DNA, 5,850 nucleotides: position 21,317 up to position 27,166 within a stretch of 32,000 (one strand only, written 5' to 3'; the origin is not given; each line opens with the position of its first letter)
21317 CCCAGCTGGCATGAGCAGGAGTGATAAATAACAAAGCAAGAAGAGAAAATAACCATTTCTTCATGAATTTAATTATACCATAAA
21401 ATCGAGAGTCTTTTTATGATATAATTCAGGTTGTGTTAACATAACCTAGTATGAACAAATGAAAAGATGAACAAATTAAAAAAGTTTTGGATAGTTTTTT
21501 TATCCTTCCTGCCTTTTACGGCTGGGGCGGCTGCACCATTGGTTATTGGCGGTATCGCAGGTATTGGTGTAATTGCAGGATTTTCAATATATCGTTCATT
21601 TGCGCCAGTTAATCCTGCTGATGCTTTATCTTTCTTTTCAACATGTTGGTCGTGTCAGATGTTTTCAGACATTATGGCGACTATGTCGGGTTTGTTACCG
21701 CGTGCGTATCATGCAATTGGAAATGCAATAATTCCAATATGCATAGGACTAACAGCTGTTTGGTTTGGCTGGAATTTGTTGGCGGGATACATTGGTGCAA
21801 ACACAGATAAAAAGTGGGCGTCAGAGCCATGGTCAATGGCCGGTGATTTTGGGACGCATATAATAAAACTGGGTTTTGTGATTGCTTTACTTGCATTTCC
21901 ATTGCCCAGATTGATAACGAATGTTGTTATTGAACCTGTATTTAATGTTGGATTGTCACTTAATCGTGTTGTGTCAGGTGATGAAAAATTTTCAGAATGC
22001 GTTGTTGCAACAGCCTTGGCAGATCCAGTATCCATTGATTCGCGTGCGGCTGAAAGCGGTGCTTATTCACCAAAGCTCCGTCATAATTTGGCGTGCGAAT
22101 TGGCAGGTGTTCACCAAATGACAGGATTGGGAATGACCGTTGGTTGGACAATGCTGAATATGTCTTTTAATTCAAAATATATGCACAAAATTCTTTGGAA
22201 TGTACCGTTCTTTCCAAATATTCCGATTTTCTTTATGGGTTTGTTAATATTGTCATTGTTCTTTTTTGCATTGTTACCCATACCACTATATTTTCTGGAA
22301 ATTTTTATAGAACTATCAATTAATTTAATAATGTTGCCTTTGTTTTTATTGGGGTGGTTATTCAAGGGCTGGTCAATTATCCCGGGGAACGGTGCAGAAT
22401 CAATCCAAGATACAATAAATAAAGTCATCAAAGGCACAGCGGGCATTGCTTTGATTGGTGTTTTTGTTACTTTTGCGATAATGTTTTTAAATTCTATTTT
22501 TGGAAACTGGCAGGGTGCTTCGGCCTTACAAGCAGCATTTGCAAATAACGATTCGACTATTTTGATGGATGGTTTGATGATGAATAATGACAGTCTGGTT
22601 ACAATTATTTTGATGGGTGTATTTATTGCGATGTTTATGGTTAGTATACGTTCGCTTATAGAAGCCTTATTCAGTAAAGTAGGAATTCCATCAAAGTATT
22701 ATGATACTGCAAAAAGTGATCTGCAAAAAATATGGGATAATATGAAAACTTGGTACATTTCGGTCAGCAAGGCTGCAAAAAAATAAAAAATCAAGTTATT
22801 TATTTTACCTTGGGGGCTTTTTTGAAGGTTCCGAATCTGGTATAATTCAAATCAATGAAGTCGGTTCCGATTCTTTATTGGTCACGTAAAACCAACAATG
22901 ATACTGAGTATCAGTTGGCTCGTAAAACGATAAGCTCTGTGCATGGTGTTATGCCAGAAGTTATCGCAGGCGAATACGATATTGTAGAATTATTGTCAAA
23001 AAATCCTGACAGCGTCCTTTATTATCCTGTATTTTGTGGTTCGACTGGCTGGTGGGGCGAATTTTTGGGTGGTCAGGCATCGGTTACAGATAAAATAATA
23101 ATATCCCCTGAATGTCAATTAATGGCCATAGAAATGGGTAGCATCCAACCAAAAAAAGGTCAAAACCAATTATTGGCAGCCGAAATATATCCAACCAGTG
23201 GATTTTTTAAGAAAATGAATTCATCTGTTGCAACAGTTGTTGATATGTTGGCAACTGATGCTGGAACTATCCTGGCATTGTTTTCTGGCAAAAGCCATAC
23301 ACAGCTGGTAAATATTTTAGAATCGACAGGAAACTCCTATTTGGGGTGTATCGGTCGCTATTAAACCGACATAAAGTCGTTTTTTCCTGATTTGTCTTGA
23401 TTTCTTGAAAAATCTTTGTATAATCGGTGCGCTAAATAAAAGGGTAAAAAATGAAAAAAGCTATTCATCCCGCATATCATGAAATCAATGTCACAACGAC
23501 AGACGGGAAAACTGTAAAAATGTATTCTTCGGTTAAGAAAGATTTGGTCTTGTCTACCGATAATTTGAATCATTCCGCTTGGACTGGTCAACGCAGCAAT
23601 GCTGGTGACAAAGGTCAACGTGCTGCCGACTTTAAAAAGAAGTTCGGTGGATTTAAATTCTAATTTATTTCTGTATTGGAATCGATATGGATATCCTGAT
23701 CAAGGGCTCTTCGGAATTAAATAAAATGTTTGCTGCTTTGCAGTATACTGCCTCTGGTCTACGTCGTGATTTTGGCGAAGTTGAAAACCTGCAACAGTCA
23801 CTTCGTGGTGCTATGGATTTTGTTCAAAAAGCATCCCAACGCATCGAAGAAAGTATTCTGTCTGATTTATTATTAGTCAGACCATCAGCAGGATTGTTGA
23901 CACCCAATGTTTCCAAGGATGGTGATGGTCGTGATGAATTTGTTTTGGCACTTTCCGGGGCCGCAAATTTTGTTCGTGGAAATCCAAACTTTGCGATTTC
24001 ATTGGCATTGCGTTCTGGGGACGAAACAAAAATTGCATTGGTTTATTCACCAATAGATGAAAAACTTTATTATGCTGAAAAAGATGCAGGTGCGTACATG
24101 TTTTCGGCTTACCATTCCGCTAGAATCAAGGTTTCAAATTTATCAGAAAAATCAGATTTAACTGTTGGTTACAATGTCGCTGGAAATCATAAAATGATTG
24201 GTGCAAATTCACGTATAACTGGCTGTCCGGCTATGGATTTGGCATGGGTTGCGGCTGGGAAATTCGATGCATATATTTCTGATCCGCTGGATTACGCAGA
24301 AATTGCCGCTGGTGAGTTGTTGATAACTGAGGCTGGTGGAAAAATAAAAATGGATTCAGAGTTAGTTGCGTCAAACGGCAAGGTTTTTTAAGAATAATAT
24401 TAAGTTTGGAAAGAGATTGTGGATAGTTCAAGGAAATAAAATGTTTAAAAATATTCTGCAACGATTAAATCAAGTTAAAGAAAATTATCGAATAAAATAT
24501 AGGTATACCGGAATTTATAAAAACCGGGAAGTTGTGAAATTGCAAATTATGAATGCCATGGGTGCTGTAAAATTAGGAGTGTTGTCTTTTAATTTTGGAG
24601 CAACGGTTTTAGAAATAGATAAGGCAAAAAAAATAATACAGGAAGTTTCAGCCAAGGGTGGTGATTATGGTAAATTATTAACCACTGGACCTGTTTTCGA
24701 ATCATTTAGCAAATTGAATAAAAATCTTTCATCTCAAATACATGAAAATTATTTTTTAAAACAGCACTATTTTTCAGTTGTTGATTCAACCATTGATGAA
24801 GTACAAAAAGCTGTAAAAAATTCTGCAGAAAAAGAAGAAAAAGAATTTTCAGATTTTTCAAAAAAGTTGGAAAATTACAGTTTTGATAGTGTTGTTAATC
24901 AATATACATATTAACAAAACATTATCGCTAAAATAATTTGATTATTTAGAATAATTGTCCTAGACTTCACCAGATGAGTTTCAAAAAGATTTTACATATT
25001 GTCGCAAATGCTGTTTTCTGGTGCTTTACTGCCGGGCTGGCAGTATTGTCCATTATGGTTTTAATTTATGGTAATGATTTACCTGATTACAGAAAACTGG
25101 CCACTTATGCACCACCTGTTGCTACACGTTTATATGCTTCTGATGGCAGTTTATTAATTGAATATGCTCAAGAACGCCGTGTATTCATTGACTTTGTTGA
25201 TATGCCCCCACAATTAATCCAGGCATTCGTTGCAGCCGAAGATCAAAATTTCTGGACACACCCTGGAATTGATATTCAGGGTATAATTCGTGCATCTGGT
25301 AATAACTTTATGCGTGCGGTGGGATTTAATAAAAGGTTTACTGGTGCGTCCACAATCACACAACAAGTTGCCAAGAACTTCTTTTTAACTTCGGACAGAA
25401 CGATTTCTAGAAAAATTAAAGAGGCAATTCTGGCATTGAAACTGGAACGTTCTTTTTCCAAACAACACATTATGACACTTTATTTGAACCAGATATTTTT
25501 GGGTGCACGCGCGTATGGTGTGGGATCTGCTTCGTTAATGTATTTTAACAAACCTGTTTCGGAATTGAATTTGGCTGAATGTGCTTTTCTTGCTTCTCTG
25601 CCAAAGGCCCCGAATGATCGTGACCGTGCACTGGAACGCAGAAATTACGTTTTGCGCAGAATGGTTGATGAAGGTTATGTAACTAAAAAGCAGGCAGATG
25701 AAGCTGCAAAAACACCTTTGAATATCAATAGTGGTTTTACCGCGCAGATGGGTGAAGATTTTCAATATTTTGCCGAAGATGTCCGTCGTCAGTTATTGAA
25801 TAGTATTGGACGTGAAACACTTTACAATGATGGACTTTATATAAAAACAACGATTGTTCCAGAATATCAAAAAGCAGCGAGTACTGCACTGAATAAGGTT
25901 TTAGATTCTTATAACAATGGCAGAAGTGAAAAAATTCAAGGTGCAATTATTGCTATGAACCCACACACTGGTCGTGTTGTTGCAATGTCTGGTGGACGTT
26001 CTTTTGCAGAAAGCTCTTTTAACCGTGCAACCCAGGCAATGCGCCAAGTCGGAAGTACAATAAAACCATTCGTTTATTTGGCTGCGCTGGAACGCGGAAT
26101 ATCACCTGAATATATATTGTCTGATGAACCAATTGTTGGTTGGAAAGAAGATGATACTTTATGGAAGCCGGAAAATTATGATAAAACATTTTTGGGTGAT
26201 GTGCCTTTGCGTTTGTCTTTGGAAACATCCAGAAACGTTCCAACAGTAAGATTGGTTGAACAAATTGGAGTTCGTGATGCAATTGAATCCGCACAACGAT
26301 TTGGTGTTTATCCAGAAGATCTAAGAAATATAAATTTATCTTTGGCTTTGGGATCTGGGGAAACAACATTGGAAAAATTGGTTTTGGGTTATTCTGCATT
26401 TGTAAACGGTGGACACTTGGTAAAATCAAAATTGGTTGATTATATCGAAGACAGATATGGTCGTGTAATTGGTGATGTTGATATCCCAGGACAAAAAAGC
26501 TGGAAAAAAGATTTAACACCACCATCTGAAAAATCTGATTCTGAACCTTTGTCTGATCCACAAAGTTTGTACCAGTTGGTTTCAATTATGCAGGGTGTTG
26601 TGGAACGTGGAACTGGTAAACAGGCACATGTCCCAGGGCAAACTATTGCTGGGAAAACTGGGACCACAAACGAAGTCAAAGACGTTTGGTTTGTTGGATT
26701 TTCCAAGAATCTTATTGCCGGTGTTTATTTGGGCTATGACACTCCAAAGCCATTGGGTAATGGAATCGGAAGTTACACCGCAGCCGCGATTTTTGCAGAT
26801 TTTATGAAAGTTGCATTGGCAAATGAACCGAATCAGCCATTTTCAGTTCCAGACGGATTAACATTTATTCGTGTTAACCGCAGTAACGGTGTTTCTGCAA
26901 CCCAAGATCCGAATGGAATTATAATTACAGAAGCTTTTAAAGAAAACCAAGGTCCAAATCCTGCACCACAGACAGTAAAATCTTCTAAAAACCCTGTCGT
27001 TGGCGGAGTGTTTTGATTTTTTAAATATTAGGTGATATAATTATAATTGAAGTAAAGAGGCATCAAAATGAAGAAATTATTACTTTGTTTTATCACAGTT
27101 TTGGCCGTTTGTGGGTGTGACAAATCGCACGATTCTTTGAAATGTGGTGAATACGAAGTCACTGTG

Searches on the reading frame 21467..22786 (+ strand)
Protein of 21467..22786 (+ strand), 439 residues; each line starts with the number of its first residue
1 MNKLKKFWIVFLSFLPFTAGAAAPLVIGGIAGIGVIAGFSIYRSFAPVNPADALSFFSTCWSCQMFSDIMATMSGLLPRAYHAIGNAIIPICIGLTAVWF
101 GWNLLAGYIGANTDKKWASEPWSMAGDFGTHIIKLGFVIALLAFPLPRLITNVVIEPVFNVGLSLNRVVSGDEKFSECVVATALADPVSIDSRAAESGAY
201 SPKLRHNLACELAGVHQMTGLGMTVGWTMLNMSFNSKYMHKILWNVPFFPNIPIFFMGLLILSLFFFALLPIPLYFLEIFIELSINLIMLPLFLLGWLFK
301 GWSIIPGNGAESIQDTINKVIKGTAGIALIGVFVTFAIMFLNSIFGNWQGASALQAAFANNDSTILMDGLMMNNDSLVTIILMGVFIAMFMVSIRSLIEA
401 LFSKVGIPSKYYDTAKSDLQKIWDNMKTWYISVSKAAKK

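Call 9: search_protein_families(library=ncbifam, proteins=[window:21467-22786:+], max_evalue=0.1)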
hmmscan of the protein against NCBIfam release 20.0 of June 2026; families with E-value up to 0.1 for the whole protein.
window:21467-22786:+ (439 aa): 0 families

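Call 34: search_protein_families(library=pfam, proteins=[window:21467-22786:+], max_evalue=0.01)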
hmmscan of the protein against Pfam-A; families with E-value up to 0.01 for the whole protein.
window:21467-22786:+ (439 aa): 0 families

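Call 56: search_protein_families(library=pfam, proteins=[window:21467-22786:+], max_evalue=10)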
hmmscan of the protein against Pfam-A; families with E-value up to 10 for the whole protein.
window:21467-22786:+ (439 aa): 1 family
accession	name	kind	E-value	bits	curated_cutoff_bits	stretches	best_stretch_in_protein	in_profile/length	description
PF16942.10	CclA_1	-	0.95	10.2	25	1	326-407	14-97/103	Putative cyclic bacteriocin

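Call 70: find_homologous_proteins(query=A5, max_evalue=0.001)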
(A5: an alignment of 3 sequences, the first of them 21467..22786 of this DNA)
Query A5 (3 sequences) (439 aa, profile of the alignment): 975 proteins with E <= 0.001 among 8000 candidates; the best 120 are listed.
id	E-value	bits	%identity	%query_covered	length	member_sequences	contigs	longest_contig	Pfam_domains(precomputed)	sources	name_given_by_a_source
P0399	1.5e-192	659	98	100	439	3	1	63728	-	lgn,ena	-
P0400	6.1e-186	637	22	64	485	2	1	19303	-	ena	-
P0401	1.7e-166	573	85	100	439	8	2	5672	-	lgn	-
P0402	6.6e-162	558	24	47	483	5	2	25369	-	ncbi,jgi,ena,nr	ncbi:MAG TPA: hypothetical protein PLZ05_01470 [Alphaproteobacteria bacterium]|nr:hypothetical prote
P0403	1.3e-161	557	81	100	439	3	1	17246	-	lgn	-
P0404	2.3e-158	546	81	100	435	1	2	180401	-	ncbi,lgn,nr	ncbi:MAG: hypothetical protein JW974_01890 [Alphaproteobacteria bacterium]|nr:hypothetical protein [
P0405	9.3e-154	531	27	15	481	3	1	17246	-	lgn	-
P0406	1.3e-151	524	77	99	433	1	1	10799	-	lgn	-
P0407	1.1e-150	521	23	52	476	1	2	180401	-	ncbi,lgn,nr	ncbi:MAG: hypothetical protein JW974_01905 [Alphaproteobacteria bacterium]|nr:hypothetical protein [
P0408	1.0e-149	518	76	99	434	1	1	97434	-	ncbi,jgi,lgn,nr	ncbi:MAG: hypothetical protein LBJ73_04775 [Rickettsiales bacterium]|jgi:hypothetical protein|nr:hyp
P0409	1.0e-149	517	76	100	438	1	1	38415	-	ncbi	-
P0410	3.2e-149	516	76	99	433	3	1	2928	-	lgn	-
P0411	3.1e-146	506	76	99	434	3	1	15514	-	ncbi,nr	ncbi:MAG: hypothetical protein LBF28_00130 [Rickettsiales bacterium]|nr:hypothetical protein [Ricket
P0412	3.9e-144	499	74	99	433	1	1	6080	-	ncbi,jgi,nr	ncbi:MAG: hypothetical protein LBF37_00920 [Rickettsiales bacterium]|jgi:hypothetical protein|nr:hyp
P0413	2.4e-142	493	73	99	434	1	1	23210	-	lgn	-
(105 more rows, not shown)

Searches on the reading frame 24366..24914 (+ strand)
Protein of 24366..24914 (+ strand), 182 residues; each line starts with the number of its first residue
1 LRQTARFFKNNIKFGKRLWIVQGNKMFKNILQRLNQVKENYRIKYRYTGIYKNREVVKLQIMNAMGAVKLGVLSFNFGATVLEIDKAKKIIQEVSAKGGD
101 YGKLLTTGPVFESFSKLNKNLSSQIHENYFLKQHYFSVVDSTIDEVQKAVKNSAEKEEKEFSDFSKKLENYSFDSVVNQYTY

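Call 34: search_protein_families(library=pfam, proteins=[window:24366-24914:+], max_evalue=0.01)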
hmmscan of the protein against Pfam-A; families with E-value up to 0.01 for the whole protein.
window:24366-24914:+ (182 aa): 0 families

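Call 56: search_protein_families(library=pfam, proteins=[window:24366-24914:+], max_evalue=10)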
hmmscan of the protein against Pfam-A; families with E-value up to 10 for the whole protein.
window:24366-24914:+ (182 aa): 3 families
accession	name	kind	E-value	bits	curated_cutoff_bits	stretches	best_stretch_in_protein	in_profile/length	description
PF07535.18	zf-DBF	-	0.074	13.5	24.8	1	112-145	11-44/45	DBF zinc finger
PF10157.14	BORCS6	-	0.083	13.5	35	1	110-158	19-67/101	BLOC-1-related complex sub-unit 6 C-terminal helix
PF23116.1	HHD_RTEL1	-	0.23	12.3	27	1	144-175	10-41/102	RTEL1, HHD domain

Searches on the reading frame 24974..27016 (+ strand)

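Call 9: search_protein_families(library=ncbifam, proteins=[window:24974-27016:+], max_evalue=0.1)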
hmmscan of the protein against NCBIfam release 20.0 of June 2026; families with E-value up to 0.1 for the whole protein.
window:24974-27016:+ (680 aa): 18 families
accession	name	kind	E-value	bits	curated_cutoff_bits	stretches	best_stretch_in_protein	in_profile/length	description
TIGR02074.1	PBP_1a_fam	subfamily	8.3e-176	585.9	508.75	1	68-616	1-534/535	PBP1A family penicillin-binding protein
NF051885.1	tranpepglycosPbpC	equivalog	3.9e-132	442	900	1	7-627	13-606/632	multimodular transpeptidase-transglycosylase PbpC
NF008643.0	PRK11636.1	equivalog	1.5e-126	423.8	1263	3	3-311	3-308/850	peptidoglycan glycosyltransferase/peptidoglycan DD-transpeptidase MrcA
TIGR02071.1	PBP_1b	equivalog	3.1e-107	359.5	717.75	1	34-649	112-715/729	penicillin-binding protein 1B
TIGR02073.1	PBP_1c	equivalog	5.5e-97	326.1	494.2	1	48-629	9-555/728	penicillin-binding protein 1C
NF007061.0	PRK09506.1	equivalog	1.2e-78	264.8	1120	1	63-612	205-744/825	bifunctional glycosyl transferase/transpeptidase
NF038276.1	strep_PBP2A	exception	3.2e-77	260.4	1100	1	67-625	94-647/716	penicillin-binding protein PBP2A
NF038272.1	strep_PBP1A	exception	9.7e-76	255.4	1075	1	3-567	4-561/658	penicillin-binding protein PBP1A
NF011423.0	PRK14850.1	equivalog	4.6e-74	250.1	1275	1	65-638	153-714/764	penicillin-binding protein 1b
NF008414.0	PRK11240.1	equivalog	2.3e-54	184.7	1121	2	47-487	39-466/774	peptidoglycan glycosyltransferase PbpC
NF038274.1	strep_PBP1B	exception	3.7e-46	157.8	1225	2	272-617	329-664/745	penicillin-binding protein PBP1B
TIGR02070.1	mono_pep_trsgly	equivalog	1.8e-33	115.9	182.65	1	71-215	57-197/224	monofunctional biosynthetic peptidoglycan transglycosylase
NF010008.0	PRK13481.1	equivalog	2.7e-30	105.6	270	1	66-244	77-263/269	glycosyltransferase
TIGR03423.1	pbp2_mrdA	equivalog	2.5e-19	69.3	455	3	349-445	297-390/593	penicillin-binding protein 2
TIGR02214.1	spoVD_pbp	equivalog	5e-09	35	688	1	468-569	412-498/636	stage V sporulation protein D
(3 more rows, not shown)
